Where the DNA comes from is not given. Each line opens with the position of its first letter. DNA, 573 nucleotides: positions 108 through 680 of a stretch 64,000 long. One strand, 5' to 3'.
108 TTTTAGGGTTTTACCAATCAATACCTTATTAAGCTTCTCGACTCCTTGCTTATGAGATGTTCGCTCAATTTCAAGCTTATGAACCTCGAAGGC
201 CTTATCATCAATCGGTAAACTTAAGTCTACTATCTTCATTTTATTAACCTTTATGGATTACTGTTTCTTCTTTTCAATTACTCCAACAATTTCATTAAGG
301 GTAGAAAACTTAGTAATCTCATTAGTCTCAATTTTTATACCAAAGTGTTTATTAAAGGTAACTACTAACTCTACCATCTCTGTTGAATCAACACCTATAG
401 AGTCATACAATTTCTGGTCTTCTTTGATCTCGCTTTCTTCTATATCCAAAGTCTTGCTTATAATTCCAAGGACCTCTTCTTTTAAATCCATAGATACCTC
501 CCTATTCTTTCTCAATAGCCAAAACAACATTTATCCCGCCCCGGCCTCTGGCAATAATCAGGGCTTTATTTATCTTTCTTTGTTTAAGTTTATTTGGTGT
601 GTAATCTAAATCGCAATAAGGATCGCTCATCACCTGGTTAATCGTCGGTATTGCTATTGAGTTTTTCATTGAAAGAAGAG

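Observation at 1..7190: Compact ACP-dependent KS/CLF (type II PKS-like) operon with a non-canonical accessory gene set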

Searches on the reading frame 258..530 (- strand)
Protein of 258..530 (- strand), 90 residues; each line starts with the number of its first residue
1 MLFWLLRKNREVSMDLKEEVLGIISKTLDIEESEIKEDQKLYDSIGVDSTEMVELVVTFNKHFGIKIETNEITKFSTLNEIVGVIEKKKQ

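Call 3: search_protein_families(library=pfam, proteins=[window:258-530:-], max_evalue=0.01)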
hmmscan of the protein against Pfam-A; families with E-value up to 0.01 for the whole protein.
window:258-530:- (90 aa): 2 families
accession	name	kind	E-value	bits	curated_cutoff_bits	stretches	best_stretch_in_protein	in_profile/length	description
PF00550.31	PP-binding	-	2.6e-12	47.3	20.8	1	19-84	2-66/67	Phosphopantetheine attachment site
PF23297.2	ACP_SdgA_C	-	9.2e-07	29.3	27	1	9-88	4-82/95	Highly reducing polyketide synthase sdgA, C-terminal ACP domain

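Call 4: search_protein_families(library=ncbifam, proteins=[window:258-530:-], max_evalue=0.01)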
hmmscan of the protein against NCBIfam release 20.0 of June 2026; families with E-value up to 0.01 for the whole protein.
window:258-530:- (90 aa): 20 families
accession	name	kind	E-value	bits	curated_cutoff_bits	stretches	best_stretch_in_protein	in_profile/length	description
NF002148.0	PRK00982.1-2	subfamily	1.1e-14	54.1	71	1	14-89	3-78/79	acyl carrier protein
NF002150.0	PRK00982.1-4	subfamily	8.3e-13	48.4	66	1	18-89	8-79/80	acyl carrier protein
NF002151.0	PRK00982.1-5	equivalog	7e-12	45.3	92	1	15-89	3-77/78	acyl carrier protein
TIGR00517.1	acyl_carrier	equivalog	1.1e-11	44.5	70.45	1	15-89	3-77/77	acyl carrier protein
NF003757.0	PRK05350.1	equivalog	4.7e-11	42.7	65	1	16-87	7-78/83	acyl carrier protein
NF002149.0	PRK00982.1-3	equivalog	5.2e-11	42.3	106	1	15-89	3-77/78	acyl carrier protein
NF058660.1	cispen_ACP_AmcB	equivalog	6.3e-11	42.3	80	1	23-89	9-79/80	cispentacin biosynthesis acyl carrier protein AmcB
NF002147.0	PRK00982.1-1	equivalog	3.8e-10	39.4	84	1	18-89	10-81/83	acyl carrier protein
NF006031.0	PRK08172.1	equivalog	3e-09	37.4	76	1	13-88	2-77/82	acyl carrier protein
NF009104.0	PRK12449.1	equivalog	3.3e-08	33.3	70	1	18-89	8-79/80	acyl carrier protein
NF005079.0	PRK06508.1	equivalog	5.2e-08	33.2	83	1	18-73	6-61/93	acyl carrier protein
NF040636.1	AcpM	exception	1.4e-07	31.5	146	1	18-87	8-77/93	meromycolate extension acyl carrier protein AcpM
NF003464.0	PRK05087.1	equivalog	1.5e-07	31.3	68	1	14-87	1-76/78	D-alanine--poly(phosphoribitol) ligase subunit DltC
NF006617.0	PRK09184.1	subfamily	3.5e-06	27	70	1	11-89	9-94/96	phosphopantetheine-binding protein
NF004533.0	PRK05883.1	equivalog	3.2e-05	23.7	72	1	15-87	23-95/100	acyl carrier protein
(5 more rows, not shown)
